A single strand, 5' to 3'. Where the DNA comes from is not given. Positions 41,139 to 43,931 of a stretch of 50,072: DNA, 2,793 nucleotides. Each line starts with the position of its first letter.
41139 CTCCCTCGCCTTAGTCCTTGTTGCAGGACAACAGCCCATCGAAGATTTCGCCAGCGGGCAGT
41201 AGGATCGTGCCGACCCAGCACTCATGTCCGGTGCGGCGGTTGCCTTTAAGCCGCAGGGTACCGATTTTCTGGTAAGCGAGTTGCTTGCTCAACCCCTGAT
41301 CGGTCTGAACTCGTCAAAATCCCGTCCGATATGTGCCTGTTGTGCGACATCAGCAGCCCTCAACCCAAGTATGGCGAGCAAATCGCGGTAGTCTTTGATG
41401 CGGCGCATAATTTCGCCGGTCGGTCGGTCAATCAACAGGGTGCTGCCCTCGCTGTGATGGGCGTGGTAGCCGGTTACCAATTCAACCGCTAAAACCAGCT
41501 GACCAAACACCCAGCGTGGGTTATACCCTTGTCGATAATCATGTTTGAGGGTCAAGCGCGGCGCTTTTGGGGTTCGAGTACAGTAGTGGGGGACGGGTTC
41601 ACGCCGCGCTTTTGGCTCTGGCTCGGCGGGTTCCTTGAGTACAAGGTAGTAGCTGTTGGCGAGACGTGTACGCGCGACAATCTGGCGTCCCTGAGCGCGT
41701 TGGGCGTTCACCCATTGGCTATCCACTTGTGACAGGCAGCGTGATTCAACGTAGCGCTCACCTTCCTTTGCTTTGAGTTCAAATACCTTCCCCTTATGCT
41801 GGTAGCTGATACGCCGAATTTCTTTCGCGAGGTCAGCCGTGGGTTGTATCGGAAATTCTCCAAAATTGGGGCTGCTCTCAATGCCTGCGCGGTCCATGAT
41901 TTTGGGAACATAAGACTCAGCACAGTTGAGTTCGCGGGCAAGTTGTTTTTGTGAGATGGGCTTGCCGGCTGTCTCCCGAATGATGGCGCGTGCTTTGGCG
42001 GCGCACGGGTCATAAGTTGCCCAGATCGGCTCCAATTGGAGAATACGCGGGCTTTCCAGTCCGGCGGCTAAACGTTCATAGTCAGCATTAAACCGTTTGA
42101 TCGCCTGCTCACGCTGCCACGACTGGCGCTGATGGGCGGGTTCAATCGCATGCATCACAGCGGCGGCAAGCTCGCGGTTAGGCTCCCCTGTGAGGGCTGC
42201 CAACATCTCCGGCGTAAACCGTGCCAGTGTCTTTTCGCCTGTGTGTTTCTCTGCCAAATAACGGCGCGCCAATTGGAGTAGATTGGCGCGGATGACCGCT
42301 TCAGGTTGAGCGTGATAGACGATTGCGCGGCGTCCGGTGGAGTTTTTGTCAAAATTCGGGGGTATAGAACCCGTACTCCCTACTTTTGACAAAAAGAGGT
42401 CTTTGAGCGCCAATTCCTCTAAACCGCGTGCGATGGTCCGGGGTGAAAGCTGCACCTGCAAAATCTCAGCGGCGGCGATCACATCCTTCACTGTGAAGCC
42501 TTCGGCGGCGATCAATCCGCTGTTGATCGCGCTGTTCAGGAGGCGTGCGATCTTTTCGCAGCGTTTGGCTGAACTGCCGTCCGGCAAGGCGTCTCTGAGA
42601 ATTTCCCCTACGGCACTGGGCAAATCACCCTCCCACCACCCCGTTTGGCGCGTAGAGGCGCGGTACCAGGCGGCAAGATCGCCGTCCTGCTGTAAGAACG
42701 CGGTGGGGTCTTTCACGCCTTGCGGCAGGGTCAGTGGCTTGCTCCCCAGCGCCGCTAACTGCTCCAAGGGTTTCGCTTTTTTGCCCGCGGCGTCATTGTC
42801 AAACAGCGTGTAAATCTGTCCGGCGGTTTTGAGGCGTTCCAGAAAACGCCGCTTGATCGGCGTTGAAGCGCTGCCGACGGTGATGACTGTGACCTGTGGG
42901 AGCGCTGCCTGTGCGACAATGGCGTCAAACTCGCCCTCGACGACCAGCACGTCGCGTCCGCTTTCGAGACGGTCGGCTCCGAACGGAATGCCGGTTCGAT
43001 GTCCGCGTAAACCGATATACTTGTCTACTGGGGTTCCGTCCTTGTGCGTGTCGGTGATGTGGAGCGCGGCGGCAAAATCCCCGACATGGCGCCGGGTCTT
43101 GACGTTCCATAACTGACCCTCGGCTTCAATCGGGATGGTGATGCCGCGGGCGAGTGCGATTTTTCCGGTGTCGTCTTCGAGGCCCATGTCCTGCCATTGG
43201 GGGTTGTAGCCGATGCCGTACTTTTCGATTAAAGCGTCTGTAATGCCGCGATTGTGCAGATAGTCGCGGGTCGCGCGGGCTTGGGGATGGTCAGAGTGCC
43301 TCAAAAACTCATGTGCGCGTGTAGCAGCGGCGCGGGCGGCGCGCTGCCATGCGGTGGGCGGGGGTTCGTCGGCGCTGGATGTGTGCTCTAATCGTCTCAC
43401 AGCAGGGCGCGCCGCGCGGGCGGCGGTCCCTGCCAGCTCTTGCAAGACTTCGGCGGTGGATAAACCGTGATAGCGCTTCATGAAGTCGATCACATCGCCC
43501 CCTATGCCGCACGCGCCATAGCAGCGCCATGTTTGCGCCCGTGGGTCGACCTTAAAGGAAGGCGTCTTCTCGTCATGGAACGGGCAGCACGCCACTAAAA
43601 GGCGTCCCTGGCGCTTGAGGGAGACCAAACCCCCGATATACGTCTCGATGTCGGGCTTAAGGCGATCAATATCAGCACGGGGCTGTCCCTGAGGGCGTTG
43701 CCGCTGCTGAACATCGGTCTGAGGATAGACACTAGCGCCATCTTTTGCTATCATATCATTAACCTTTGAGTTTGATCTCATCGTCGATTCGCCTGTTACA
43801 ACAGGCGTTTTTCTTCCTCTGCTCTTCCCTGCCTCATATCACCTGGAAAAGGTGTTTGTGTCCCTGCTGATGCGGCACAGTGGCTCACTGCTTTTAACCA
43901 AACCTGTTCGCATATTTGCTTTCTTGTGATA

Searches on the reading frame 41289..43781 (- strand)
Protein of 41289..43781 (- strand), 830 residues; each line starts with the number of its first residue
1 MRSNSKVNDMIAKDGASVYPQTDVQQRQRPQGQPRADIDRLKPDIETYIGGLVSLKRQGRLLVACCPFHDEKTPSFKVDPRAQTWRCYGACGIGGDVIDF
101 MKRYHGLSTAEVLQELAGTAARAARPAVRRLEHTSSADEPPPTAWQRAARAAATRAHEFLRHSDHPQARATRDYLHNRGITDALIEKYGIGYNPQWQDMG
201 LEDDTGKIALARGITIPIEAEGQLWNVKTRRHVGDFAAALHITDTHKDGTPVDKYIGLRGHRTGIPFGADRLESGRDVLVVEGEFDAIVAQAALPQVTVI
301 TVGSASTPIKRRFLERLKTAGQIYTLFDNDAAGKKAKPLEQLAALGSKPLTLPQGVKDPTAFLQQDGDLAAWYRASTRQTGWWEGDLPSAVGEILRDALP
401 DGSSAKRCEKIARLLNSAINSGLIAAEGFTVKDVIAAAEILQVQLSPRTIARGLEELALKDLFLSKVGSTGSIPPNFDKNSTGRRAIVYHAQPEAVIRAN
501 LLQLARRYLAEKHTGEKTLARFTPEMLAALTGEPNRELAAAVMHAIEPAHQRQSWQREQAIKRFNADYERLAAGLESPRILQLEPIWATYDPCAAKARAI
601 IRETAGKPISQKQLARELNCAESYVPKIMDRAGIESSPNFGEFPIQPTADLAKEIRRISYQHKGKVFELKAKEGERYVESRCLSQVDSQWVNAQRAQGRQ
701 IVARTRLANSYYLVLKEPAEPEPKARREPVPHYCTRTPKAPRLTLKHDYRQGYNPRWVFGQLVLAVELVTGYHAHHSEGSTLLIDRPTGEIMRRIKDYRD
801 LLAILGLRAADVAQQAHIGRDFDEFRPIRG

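Call 10: search_protein_families(library=pfam, proteins=[window:41289-43781:-], max_evalue=0.01)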
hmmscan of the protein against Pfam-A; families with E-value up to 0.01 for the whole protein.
window:41289-43781:- (830 aa): 6 families
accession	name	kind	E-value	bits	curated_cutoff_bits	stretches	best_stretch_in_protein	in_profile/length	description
PF01807.25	Zn_ribbon_DnaG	-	2.1e-21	76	24.9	1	42-119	12-88/98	CHC2 zinc finger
PF13155.12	Toprim_2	-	2.3e-07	31.5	22.1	1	280-360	2-85/88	Toprim-like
PF08275.17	DNAG_N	-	0.00016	22.2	26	1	166-197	9-40/128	DNA primase catalytic core, N-terminal domain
PF01751.28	Toprim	-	0.00022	21.8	23.1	1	278-336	2-72/96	Toprim domain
PF13362.12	Toprim_3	-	0.0042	17.9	27.2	0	278-345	2-70/95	Toprim domain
PF02093.21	Gag_p30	-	0.0093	16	27.4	0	273-336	99-159/201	Gag P30 core shell protein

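Call 46: search_protein_families(library=phrogs, proteins=[window:41289-43781:-], max_evalue=0.01)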
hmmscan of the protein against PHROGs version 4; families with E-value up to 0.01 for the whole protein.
window:41289-43781:- (830 aa): 12 families
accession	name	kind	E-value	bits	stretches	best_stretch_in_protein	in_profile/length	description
phrog_6444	-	DNA, RNA and nucleotide metabolism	2.1e-38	133.5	2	49-198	23-166/577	DNA primase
phrog_47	-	DNA, RNA and nucleotide metabolism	5.4e-32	112.3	1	49-365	35-324/947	DNA primase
phrog_18097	-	DNA, RNA and nucleotide metabolism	7.7e-20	72.3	1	37-116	8-86/199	DNA primase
phrog_11992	-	unknown function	4.1e-15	57.5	1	59-121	25-84/177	-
phrog_239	-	DNA, RNA and nucleotide metabolism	2.9e-14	54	1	66-374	45-306/801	DNA primase/helicase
phrog_849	-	DNA, RNA and nucleotide metabolism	3.9e-13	50.1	1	83-376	59-341/435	DNA primase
phrog_360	-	DNA, RNA and nucleotide metabolism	2.9e-10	41.4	1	58-124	26-91/133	DNA primase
phrog_510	-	DNA, RNA and nucleotide metabolism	2.2e-09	37.6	1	66-181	48-158/667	DNA primase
phrog_5311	-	DNA, RNA and nucleotide metabolism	1.9e-07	30.7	1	60-116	97-155/692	helicase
phrog_26824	-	unknown function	8.3e-06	25.2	1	41-112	10-79/868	-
phrog_22657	-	unknown function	0.00043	19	1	44-118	17-90/1185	-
phrog_2304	-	DNA, RNA and nucleotide metabolism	0.0011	20.1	1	65-104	36-74/133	DNA primase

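Call 47: search_dna_similar(query=window:41289-43781:-, collection=plasmids, mode=protein, max_rows=15)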
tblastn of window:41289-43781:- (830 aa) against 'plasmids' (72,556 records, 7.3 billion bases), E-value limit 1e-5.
Records with a match: 172; places in all: 182; records where one place covers at least 80% of the query: 0.
Best place of each record, by identity: <60% 172.
By first word of the organism name: Pseudomonas 30; Leptospira 12; Ralstonia 9; Xanthomonas 8; Burkholderia 7; Acinetobacter 6; Sphingobium 5; Escherichia 5; Sinorhizobium 4; Achromobacter 4; and 56 more.
By predicted mobility (MOB-suite, as given by PLSDB): non-mobilizable 108; mobilizable 33; conjugative 31.
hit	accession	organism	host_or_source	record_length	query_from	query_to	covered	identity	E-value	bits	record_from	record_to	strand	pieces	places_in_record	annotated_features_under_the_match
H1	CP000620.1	Burkholderia vietnamiensis G4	-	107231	40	373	40%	30.7%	2e-18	99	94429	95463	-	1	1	DNA primase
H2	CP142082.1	Xanthomonas campestris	Corchorus olitorius,cell culture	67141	38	373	40%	30.5%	1e-19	102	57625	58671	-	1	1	dnaG: DNA primase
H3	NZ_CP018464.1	Xanthomonas euvesicatoria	Capsicum frutescens,pathogen ...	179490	38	373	40%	30.5%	1e-19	102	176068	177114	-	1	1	dnaG: DNA primase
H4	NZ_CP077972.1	Pseudomonas aeruginosa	Homo sapiens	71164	40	373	40%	30.2%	6e-17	94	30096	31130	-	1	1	dnaG: DNA primase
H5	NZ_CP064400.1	Pseudomonas aeruginosa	Homo sapiens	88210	40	373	40%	30.2%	6e-17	94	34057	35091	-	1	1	dnaG: DNA primase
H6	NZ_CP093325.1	Bacillus sp. N5-665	whole organism,peat soil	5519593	40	370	40%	29.0%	2e-17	96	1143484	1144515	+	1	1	none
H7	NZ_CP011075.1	Brevibacillus laterosporus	Oryza sativa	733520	40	367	40%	29.3%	2e-18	99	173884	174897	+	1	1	dnaG: DNA primase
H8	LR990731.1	Xanthomonas hydrangeae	Hydrangea arborescens,leaf spots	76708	36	376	41%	27.9%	4e-15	88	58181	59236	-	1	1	dnaG: DNA primase (x2)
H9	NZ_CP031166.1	Euzebya pacifica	-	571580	36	359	39%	28.5%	1e-14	86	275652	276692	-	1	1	dnaG: DNA primase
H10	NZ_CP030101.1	Listeria monocytogenes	Environment,water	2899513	40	367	40%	27.3%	2e-15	89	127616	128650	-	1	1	none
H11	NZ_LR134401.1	Listeria monocytogenes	Homo sapiens,Vein blood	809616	40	367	40%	26.9%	3e-15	88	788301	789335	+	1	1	dnaG: DNA primase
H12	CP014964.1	Geobacter anodireducens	-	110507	38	307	33%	31.3%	4e-18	98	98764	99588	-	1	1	hypothetical protein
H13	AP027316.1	Sphingobium sp. TomMM15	-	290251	37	336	36%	27.7%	3e-8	66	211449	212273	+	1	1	hypothetical protein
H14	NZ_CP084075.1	Fusobacterium vincentii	-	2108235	37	367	40%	24.9%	7e-15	87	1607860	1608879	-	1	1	none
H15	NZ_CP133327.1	Rhodococcus sp. DN22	-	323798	64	336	33%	30.1%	2e-17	96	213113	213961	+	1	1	dnaG: DNA primase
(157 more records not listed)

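Call 67: search_solved_structures(query=window:41289-43781:-, max_evalue=1)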
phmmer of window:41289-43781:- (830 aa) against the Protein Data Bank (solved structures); distinct sequences matched with E-value up to 1: 13.
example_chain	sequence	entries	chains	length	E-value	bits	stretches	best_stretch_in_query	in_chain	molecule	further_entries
2au3_A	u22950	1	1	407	6.1e-19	70.9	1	35-367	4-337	DNA primase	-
1d0q_A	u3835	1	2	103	1.7e-15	59.5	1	40-120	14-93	DNA PRIMASE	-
5vaz_A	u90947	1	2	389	2.9e-05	25.7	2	276-371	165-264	DNA primase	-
5w33_A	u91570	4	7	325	0.00063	21.3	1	148-408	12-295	DNA primase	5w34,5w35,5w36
4e2k_A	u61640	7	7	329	0.026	15.9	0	171-195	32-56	DNA primase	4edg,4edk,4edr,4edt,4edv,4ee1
1nui_A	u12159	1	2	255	0.057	14.8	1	259-337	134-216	DNA primase/helicase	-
1eqn_A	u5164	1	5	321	0.068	14.5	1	164-336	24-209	DNA PRIMASE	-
1dd9_A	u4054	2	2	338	0.076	14.4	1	164-336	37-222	DNA PRIMASE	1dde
3b39_A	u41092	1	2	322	0.086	14.2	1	164-337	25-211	DNA primase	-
5ikn_D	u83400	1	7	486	0.18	13.1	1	259-338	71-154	DNA primase/helicase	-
1q57_A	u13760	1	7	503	0.19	13.1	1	259-337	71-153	DNA primase/helicase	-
6n7i_A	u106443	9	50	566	0.22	12.8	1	259-337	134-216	DNA primase/helicase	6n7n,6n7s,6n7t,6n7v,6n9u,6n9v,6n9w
9s7g_F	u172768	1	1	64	0.28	12.5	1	359-390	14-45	SH3 domain containing 21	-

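Call 69: search_protein_families(library=ncbifam, proteins=[window:41289-43781:-], max_evalue=0.1)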
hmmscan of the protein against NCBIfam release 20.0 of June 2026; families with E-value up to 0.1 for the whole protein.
window:41289-43781:- (830 aa): 1 family
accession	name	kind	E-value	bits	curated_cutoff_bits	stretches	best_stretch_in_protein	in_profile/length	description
TIGR01391.1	dnaG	equivalog_domain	1e-38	133.3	283.6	2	44-197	15-162/414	DNA primase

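Call 70: find_homologous_proteins(query=window:41289-43781:-, max_evalue=1e-10)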
Query window:41289-43781:- (830 aa): 568 proteins with E <= 1e-10 among 8000 candidates; the best 120 are listed.
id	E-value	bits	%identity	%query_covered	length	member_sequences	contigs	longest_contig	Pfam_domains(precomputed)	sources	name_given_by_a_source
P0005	0.0e+0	1872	100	99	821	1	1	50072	PF13155.13,PF01807.26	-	-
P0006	1.1e-190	654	49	86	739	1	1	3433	PF13155.13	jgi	jgi:AraC-like DNA-binding protein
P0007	1.8e-32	131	35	41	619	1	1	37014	PF08275.18,PF13155.13,PF01807.26,PF13662.13,PF01751.29,PF13362.13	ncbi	-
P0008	7.8e-32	129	35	38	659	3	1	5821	PF08275.18,PF13155.13,PF01807.26,PF13662.13,PF01751.29,PF13362.13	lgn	-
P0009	1.6e-30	124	35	34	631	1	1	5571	PF08275.18,PF13155.13,PF01807.26,PF13662.13,PF01751.29,PF13362.13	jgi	jgi:DNA primase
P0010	2.4e-30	124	32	40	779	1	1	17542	PF08275.18,PF13155.13,PF01807.26,PF13662.13,PF01751.29,PF13362.13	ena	-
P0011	1.1e-29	121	32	40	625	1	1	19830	PF08275.18,PF13155.13,PF01807.26,PF13662.13,PF01751.29,PF13362.13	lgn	-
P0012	2.2e-29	120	31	43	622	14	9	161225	PF08275.18,PF13155.13,PF01807.26,PF13662.13,PF01751.29,PF13362.13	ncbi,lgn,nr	ncbi:MAG TPA: DNA primase [Planctomycetes bacterium]|nr:DNA primase [Planctomycetota bacterium]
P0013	2.7e-29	120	33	36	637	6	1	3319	PF08275.18,PF13155.13,PF01807.26,PF13662.13,PF10410.15,PF01751.29,PF13362.13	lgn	-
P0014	3.3e-29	120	32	40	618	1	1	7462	PF08275.18,PF13155.13,PF01807.26,PF13662.13,PF01751.29,PF13362.13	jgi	jgi:DNA primase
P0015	4.0e-29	120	30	43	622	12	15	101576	PF08275.18,PF13155.13,PF01807.26,PF13662.13,PF01751.29,PF13362.13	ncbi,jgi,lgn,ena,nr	ncbi:MAG TPA: DNA primase [Planctomycetota bacterium]|jgi:DNA primase|nr:DNA primase [Planctomycetot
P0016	1.1e-28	118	32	40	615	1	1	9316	PF08275.18,PF13155.13,PF01807.26,PF13662.13,PF01751.29,PF13362.13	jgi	jgi:DNA primase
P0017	1.3e-28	118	34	42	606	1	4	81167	PF08275.18,PF13155.13,PF01807.26,PF13662.13,PF01751.29,PF13362.13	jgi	jgi:DNA primase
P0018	2.7e-28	117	31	36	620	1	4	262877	PF08275.18,PF13155.13,PF01807.26,PF13662.13,PF01751.29,PF13362.13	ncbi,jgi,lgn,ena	-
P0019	9.4e-28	115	32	43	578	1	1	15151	PF08275.18,PF13155.13,PF01807.26,PF13662.13,PF10410.15,PF01751.29,PF13362.13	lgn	-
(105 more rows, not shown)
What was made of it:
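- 41289..43781 (-): DnaG-type primase (Zn-ribbon plus Toprim, residues 35-375) with an orphan 450-aa C-terminal region. It is the only recognisable replication protein on the plasmid. calls 10, 46, 67, 69, 70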

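Call 71: find_encoding_contigs(protein=P0006, flank=10000)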
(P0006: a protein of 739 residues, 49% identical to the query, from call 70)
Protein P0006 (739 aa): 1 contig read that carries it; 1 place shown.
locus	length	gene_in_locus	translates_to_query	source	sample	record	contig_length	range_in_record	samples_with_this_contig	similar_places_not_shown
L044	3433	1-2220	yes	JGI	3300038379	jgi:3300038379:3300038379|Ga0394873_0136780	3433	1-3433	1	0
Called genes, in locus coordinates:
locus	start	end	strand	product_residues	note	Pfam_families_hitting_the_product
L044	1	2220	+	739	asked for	PF13155:Toprim_2 (weak)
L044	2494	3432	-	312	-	?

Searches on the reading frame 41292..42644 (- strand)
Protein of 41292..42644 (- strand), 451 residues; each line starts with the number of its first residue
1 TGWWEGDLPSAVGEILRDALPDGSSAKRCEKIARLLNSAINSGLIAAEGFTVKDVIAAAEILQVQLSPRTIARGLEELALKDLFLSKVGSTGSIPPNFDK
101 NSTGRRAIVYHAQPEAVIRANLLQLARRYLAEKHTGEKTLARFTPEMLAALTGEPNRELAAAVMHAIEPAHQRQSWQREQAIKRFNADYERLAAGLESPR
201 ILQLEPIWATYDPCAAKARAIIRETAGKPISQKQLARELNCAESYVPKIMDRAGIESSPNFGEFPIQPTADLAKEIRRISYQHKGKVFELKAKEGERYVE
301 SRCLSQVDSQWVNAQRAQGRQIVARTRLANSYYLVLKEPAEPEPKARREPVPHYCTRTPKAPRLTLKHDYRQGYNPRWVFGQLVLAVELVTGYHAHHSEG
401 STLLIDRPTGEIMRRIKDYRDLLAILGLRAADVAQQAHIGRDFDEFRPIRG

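Call 114: predict_structure(alignment_id=A1)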
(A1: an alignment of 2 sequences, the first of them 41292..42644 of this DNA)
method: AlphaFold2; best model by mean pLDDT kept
length: 451 residues; sequences in the alignment: 2
mean_pLDDT: 50.7   pTM: 0.26
mean pLDDT of the five models: 50.7, 46.0, 44.5, 43.4, 41.7
residues with pLDDT >= 90: 1; 70-90: 94; 50-70: 115; < 50: 241
segments of 3 or more residues with pLDDT < 50: 1-24, 37-45, 62-148, 150-154, 184-213, 226-229, 256-260, 329-374, 429-451
pLDDT, mean of each block of 10 residues (from residue 1): 36 47 48 51 50 53 44 38 30 25 24 32 39 34 44 53 65 56 45 33 32 52 52 68 58 46 72 77 72 83 79 87 70 29 32 27 28 50 74 73 74 74 64 34 30 25
secondary structure, 60 per line:
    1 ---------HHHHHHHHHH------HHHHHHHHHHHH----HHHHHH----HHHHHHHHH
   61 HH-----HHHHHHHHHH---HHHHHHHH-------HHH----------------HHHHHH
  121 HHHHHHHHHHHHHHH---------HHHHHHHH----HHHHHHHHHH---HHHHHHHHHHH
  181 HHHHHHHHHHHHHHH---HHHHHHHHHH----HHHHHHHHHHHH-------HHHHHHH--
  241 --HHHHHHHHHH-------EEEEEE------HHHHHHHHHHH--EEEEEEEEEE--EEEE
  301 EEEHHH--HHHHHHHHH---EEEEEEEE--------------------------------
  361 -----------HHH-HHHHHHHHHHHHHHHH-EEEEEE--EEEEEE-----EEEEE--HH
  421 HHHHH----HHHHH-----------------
elements in order: H10-19 H26-37 H42-47 H52-62 H68-77 H81-88 H115-135 H145-152 H157-166 H170-195 H199-208 H213-224 H232-238 H243-252 E260-265 H272-282 E285-294 E297-303 H309-317 E321-328 H376-391 E393-398 E401-406 E412-416 H419-425 H430-434

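Call 116: fold_search(model_id=the predicted structure, library=pdb)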
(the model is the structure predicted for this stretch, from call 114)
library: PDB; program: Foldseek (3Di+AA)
matches with E <= 10: 327; with E <= 0.001: 0
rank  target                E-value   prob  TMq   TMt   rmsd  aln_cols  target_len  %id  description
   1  9n9q_C                5.8e-01  0.10  0.10  0.14  27.7       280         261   13  Cryo-EM structure of the RNA-guided transcription complex (released 2025-12-24)
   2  9cgc_O                1.1e+00  0.08  0.13  0.15  22.4       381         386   10  Yeast 26S proteasome non-substrate-engaged (S1 state) (released 2025-07-09)
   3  7kk0                  1.2e+00  0.14  0.08  0.19  14.9        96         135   16  Crystal structure of the MarR family transcriptional regulator from Variovorax paradoxus bound to Catechol (released 2021-12-01)
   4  6u8t_A                1.2e+00  0.06  0.07  0.13  19.5       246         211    8  Crystal structure of YopT domain of Pasteurella Multocida PfhB2-toxin (released 2020-09-09)
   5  7kfq                  1.2e+00  0.13  0.07  0.18  14.3       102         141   16  Crystal structure of the MarR family transcriptional regulator from Variovorax paradoxus bound to 1H-Indole-3-Carboxylic (released 2021-11-10)
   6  2p5v_C                1.3e+00  0.18  0.09  0.25  12.7       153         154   16  Crystal Structure of Transcriptional Regulator NMB0573 from Neisseria Meningitidis (released 2007-04-03)
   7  1zao                  1.3e+00  0.06  0.09  0.15  24.4       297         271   11  Crystal Structure of A.fulgidus Rio2 Kinase Complexed With ATP and Manganese Ions (released 2005-06-21)
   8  9qo1_B                1.3e+00  0.05  0.11  0.12  22.3       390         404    9  Activated 9-subunit COP9 signalosome and neddylated SCF (SKP1-SKP2-CKS1) complex structure (released 2026-02-11)
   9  7krh                  1.4e+00  0.12  0.07  0.18  14.2       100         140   16  Crystal structure of the MarR family transcriptional regulator from Variovorax paradoxus with S28A and R46A mutations (released 2021-12-01)
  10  7w63_A                1.4e+00  0.44  0.13  0.14   6.5        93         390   11  Crystal structure of minor pilin TcpB from Vibrio cholerae (released 2022-11-09)
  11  6kf4_G                1.5e+00  0.12  0.09  0.21  19.5       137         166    8  Cryo-EM structure of Thermococcus kodakarensis RNA polymerase (released 2020-07-01)
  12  8amz_P                1.6e+00  0.06  0.12  0.13  20.5       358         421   13  Spinach 19S proteasome (released 2022-08-24)
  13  7kfo                  1.8e+00  0.11  0.07  0.19  15.1        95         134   17  Crystal structure of the MarR family transcriptional regulator from Variovorax paradoxus bound to Indole 3 acetic acid (released 2021-11-10)
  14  8q90_A                1.8e+00  0.10  0.08  0.22  12.5       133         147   12  Halophilic Lrp transcription factor (released 2024-01-31)
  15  8r7y_B                1.8e+00  0.21  0.09  0.12  13.4        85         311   14  Deoxyribonucleoside regulator DeoR in complex with the DNA operator (released 2024-06-19)
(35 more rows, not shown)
